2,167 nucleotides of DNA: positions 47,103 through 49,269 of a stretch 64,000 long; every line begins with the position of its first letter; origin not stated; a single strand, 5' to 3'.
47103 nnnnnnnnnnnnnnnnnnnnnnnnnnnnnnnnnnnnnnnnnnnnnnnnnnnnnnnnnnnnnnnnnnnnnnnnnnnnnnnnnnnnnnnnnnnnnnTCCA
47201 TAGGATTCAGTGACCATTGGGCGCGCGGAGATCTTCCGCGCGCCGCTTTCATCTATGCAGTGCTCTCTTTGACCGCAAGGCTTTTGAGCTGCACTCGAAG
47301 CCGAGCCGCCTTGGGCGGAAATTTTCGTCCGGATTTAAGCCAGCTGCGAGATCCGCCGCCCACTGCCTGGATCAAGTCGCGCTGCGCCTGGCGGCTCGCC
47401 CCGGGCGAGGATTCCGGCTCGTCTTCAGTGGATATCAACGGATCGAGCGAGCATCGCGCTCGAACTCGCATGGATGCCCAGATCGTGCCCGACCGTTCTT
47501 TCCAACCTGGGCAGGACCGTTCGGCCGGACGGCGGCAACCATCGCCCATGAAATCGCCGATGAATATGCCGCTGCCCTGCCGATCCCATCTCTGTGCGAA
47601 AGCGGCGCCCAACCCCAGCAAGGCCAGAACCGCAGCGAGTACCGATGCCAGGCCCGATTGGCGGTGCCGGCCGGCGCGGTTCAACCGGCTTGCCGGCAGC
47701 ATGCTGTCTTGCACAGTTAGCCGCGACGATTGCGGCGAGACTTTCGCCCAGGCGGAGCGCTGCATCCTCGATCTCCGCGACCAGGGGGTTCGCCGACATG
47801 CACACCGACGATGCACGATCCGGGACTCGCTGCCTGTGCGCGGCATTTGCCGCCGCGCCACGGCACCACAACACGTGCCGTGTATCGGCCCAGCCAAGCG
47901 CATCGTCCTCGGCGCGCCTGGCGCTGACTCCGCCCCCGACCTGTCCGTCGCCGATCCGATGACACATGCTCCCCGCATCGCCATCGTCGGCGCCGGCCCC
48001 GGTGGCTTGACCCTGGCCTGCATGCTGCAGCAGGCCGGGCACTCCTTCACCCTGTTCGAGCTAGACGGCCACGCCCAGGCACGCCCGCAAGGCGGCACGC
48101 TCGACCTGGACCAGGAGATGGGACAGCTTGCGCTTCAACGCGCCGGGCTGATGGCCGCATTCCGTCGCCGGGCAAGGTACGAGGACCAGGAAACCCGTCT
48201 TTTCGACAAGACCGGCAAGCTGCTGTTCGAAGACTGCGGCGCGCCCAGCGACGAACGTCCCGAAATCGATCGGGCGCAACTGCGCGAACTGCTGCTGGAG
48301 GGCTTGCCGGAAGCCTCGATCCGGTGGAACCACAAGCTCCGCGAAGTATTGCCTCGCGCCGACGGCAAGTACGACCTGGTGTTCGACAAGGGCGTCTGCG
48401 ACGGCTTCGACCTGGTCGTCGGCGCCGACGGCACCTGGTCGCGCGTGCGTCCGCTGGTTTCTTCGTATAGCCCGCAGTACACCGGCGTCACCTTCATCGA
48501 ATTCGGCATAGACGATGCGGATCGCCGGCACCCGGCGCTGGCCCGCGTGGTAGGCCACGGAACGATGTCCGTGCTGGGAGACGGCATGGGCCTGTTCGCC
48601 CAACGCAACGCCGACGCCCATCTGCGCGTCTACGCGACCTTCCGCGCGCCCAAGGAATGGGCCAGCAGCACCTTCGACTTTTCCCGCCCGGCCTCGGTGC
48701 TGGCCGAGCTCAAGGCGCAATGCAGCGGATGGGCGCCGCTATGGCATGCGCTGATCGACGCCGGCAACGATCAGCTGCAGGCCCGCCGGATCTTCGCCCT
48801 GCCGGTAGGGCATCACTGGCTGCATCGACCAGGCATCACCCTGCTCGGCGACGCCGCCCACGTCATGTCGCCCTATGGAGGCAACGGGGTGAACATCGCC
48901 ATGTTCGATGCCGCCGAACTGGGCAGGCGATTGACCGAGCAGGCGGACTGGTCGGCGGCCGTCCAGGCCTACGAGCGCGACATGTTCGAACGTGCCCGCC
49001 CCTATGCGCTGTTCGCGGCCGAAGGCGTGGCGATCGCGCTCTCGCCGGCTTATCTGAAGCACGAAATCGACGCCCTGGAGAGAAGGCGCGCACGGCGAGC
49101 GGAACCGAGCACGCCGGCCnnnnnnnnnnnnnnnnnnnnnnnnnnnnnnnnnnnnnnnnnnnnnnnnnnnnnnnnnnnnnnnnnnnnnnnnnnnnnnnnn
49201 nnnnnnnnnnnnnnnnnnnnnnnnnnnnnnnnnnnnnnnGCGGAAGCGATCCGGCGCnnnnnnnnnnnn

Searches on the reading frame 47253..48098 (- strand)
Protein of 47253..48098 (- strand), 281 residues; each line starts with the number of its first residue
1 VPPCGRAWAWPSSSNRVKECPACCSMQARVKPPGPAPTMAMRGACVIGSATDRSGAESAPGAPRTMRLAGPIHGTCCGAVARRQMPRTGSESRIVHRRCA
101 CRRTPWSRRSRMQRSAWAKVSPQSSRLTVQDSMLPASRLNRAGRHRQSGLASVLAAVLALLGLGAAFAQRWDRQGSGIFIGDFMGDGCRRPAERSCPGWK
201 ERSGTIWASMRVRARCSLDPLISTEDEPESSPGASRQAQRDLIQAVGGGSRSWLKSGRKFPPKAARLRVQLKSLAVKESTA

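Call 32: search_protein_families(library=ncbifam, proteins=[window:47253-48098:-], max_evalue=0.1)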
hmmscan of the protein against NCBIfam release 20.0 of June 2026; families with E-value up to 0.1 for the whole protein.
window:47253-48098:- (281 aa): 0 families

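Call 33: search_protein_families(library=phrogs, proteins=[window:47253-48098:-], max_evalue=0.01)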
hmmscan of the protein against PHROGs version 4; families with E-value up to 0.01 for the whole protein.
window:47253-48098:- (281 aa): 0 families

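Call 51: search_protein_families(library=pfam, proteins=[window:47256-47960:-], max_evalue=1)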
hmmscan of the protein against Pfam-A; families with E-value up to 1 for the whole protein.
seq(235 aa): 1 family
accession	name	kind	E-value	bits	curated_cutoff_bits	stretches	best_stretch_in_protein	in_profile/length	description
PF09925.14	DUF2157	-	0.11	12.7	32.4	1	93-127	26-60/146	Predicted membrane protein (DUF2157)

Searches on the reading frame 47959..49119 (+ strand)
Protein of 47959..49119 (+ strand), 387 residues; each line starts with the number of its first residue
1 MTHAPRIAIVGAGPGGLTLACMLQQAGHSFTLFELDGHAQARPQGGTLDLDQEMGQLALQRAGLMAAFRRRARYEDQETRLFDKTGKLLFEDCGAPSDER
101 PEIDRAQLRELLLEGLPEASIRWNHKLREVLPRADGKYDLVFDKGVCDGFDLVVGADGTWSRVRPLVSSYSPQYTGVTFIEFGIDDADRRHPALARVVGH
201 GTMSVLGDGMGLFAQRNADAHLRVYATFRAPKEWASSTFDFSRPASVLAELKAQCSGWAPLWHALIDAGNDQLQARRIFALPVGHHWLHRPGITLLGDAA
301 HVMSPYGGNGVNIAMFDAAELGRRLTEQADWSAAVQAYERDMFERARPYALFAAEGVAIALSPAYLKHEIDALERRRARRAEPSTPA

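Call 60: find_related_loci(query=window:47959-49119:+, collection=metagenome_contigs, flank=10000)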
Query seq(387 aa) (387 aa) in metagenome_contigs; peptide patterns used: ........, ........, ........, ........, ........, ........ (x = any residue, [..] = any of these).
185 stretches matched a pattern; 73 encode a relative of the query (tblastn E <= 1e-3); 73 distinct loci.
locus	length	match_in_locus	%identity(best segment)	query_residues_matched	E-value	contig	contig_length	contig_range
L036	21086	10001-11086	63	1-362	1e-143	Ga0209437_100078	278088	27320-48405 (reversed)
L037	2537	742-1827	60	1-362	2e-147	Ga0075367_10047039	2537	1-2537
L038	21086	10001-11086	61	1-362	1e-138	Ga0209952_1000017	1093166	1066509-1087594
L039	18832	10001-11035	62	1-345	6e-139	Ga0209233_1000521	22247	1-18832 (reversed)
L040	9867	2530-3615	61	1-362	1e-138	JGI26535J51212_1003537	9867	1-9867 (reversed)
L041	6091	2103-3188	60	1-362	3e-138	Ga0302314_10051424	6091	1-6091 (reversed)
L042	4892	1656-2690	62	1-345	2e-137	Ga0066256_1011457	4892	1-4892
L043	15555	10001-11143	55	1-381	2e-135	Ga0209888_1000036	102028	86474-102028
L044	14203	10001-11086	60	1-362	2e-134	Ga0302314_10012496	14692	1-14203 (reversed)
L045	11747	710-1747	61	1-346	3e-134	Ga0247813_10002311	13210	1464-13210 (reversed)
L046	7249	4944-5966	59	6-346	7e-126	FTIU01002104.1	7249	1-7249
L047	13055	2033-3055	59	6-346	2e-125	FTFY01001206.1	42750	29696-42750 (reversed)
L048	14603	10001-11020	59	6-345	3e-125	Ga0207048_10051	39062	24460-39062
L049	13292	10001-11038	57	1-346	8e-124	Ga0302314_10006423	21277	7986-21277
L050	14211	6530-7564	58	1-345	8e-124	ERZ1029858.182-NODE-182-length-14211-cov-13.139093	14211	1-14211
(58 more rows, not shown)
